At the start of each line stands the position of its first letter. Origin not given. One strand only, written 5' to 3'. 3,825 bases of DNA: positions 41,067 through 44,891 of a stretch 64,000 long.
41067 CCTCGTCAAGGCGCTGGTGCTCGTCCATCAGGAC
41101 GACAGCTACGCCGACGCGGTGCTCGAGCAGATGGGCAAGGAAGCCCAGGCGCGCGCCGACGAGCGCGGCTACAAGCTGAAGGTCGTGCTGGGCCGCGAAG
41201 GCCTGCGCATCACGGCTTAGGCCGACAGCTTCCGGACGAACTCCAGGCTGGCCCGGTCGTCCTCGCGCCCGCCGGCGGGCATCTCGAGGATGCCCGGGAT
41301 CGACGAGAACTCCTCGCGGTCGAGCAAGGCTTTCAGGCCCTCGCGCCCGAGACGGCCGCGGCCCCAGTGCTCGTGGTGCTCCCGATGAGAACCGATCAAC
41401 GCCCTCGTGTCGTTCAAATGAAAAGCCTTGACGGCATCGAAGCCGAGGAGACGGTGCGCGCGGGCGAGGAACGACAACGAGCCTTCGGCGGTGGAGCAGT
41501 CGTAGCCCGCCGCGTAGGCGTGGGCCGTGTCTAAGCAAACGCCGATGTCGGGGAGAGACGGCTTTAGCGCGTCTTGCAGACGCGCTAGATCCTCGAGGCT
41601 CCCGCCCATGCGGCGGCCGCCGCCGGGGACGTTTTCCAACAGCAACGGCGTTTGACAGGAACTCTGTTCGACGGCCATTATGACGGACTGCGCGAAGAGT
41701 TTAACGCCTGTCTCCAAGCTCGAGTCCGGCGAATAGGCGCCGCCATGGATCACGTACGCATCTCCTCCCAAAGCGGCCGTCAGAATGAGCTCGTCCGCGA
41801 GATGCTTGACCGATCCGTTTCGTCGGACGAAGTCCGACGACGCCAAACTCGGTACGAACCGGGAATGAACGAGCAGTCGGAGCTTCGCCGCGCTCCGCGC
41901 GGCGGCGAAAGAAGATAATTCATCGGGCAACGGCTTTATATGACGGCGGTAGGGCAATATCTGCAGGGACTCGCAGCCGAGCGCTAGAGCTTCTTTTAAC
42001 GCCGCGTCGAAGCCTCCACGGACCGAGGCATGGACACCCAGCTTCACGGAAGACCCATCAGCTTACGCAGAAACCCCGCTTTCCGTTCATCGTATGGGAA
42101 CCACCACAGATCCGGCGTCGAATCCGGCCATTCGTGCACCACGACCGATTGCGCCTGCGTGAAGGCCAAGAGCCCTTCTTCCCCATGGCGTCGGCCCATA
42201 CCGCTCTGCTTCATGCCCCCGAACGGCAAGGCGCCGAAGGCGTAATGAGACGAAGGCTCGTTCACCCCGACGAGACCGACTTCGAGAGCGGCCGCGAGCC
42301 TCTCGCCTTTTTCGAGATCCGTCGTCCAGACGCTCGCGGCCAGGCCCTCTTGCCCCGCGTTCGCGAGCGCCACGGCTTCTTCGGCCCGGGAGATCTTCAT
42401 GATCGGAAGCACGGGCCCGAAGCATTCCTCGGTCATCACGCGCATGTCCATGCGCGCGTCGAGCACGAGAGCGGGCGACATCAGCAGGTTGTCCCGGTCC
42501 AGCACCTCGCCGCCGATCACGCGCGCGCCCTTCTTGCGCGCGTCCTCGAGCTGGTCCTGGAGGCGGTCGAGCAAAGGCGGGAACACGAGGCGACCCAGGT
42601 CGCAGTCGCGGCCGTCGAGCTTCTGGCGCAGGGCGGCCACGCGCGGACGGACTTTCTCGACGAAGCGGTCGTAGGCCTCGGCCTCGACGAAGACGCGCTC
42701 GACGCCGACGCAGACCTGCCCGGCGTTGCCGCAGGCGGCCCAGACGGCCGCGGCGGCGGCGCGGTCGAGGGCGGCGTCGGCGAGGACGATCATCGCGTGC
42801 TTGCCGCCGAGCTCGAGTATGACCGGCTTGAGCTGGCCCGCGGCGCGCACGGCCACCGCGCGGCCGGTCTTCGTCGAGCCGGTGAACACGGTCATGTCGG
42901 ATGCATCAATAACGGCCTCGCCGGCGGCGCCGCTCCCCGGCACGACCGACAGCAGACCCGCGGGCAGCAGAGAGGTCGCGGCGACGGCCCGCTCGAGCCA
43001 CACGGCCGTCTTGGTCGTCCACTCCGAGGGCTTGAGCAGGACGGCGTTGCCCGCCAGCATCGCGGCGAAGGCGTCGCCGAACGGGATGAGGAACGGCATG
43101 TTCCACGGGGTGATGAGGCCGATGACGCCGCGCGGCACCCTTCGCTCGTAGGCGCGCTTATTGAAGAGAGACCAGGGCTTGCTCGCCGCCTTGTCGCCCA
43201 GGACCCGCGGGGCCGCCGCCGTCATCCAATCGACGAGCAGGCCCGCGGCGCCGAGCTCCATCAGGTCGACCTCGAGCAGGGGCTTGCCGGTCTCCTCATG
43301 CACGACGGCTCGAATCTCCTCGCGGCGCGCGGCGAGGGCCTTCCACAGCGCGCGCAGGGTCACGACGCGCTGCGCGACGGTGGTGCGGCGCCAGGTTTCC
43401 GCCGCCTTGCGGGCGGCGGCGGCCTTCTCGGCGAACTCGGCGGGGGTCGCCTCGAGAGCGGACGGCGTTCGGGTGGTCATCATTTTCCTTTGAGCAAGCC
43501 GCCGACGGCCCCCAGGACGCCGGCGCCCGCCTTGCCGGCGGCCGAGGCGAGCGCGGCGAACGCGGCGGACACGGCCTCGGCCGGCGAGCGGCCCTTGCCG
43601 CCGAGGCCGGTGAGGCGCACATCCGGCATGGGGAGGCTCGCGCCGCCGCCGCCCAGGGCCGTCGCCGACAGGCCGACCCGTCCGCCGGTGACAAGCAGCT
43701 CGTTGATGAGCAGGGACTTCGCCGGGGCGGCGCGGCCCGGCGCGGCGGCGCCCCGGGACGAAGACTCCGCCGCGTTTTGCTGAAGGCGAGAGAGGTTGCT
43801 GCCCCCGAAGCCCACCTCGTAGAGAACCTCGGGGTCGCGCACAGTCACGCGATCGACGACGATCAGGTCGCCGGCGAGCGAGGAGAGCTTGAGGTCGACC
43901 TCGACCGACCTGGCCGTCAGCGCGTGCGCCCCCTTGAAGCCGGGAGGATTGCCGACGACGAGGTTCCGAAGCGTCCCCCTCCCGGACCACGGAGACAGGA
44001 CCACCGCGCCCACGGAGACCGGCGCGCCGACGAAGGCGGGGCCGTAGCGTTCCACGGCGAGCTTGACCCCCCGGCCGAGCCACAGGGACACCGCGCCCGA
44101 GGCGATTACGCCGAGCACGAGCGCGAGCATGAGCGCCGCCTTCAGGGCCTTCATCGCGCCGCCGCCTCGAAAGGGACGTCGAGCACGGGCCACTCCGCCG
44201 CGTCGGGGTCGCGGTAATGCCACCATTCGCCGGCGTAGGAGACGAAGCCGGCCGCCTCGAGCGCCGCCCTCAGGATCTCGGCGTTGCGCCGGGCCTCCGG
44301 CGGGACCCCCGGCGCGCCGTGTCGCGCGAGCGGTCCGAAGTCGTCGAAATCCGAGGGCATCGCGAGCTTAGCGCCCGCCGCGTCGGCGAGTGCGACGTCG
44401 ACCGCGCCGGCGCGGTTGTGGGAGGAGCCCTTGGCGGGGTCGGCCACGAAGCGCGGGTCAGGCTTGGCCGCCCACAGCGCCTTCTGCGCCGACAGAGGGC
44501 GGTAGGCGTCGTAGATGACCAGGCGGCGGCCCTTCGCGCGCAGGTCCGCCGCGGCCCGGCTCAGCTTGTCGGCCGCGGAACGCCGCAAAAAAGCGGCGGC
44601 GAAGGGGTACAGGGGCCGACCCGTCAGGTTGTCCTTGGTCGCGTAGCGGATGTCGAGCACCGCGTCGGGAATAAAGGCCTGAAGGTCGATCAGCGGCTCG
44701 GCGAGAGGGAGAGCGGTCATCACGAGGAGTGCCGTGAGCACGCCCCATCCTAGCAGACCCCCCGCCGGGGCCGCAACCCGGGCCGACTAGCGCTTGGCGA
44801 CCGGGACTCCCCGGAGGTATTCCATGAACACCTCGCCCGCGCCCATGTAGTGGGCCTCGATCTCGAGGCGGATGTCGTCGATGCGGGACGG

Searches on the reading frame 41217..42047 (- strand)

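Call 34: search_protein_families(library=pfam, proteins=[window:41217-42047:-])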
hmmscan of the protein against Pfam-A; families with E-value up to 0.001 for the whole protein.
window:41217-42047:- (276 aa): 1 family
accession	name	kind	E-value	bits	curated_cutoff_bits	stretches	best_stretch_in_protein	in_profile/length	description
PF01261.30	AP_endonuc_2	-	8.4e-33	114.5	31.1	1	18-273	2-248/249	Xylose isomerase-like TIM barrel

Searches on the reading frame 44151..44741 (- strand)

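Call 34: search_protein_families(library=pfam, proteins=[window:44151-44741:-])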
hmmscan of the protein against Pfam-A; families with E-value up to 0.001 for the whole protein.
window:44151-44741:- (196 aa): 2 families
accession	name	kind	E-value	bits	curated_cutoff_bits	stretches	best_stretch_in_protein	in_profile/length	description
PF01427.22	Peptidase_M15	-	3.4e-39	135.1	27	1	17-182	5-188/199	D-ala-D-ala dipeptidase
PF02557.22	VanY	-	0.00057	20.1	25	0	52-122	4-80/132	D-alanyl-D-alanine carboxypeptidase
